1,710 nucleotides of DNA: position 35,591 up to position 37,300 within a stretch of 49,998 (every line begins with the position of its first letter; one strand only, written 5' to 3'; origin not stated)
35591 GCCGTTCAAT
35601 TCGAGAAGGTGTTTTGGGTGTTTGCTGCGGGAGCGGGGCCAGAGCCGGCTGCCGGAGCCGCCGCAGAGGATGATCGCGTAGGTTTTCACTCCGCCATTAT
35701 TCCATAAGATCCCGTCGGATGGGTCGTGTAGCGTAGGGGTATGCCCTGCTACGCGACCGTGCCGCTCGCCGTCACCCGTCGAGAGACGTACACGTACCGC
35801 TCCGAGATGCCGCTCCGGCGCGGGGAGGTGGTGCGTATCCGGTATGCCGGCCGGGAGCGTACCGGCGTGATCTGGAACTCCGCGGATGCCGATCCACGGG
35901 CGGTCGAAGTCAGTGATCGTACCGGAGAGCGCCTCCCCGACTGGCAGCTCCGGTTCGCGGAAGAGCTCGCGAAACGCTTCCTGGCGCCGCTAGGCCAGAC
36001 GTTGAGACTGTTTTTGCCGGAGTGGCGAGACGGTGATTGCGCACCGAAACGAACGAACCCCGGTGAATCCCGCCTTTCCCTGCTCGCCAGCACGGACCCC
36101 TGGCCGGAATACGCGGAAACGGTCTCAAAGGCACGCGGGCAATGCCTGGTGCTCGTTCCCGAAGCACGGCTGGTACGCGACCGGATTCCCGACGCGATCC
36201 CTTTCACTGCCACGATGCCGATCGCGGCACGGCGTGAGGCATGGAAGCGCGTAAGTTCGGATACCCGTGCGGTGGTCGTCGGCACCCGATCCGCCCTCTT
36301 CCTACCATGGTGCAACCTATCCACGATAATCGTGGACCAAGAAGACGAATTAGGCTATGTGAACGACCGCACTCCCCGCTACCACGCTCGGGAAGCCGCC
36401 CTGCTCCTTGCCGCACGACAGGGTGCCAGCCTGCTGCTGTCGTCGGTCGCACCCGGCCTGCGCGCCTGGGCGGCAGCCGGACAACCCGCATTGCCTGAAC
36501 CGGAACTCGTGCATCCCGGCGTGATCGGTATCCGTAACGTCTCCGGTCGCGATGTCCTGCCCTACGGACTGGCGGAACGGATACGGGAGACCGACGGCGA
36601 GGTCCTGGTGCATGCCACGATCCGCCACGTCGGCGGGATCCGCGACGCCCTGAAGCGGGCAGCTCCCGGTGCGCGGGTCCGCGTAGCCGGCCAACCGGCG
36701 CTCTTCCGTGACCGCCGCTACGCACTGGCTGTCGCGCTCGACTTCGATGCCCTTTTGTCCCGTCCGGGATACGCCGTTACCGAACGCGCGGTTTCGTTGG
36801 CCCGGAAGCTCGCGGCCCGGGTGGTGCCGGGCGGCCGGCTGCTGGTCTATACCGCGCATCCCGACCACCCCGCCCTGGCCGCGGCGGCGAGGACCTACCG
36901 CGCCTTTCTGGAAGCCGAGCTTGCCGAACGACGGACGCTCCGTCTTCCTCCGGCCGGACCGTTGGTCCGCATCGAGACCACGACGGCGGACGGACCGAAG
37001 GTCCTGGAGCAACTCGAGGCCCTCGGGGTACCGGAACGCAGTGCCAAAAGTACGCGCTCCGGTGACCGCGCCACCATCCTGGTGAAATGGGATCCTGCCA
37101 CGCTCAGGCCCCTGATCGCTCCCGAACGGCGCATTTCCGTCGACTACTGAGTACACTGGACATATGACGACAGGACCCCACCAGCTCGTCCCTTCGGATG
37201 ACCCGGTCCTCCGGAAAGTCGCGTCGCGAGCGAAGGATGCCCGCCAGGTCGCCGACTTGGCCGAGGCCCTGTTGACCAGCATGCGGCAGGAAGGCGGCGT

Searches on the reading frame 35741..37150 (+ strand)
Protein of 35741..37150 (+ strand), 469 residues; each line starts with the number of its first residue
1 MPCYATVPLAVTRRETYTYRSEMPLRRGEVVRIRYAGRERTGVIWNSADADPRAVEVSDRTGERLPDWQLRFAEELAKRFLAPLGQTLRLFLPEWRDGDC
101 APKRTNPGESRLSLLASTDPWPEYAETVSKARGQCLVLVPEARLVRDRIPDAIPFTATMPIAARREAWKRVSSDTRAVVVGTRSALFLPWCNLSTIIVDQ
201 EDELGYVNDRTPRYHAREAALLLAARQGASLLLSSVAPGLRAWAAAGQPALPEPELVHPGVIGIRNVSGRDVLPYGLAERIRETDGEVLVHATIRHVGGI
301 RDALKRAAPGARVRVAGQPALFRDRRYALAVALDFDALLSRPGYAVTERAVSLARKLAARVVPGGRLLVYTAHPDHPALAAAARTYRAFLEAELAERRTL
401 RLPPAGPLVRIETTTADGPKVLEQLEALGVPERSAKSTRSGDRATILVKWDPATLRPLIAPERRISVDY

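Call 38: search_protein_families(library=pfam, proteins=[window:35741-37150:+], max_evalue=0.001)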
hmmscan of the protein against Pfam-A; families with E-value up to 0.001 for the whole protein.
window:35741-37150:+ (469 aa): 1 family
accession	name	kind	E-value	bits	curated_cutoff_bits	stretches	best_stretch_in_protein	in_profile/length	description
PF17764.6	PriA_3primeBD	-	1.3e-07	31.8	22.7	1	9-93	4-96/96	3'DNA-binding domain (3'BD)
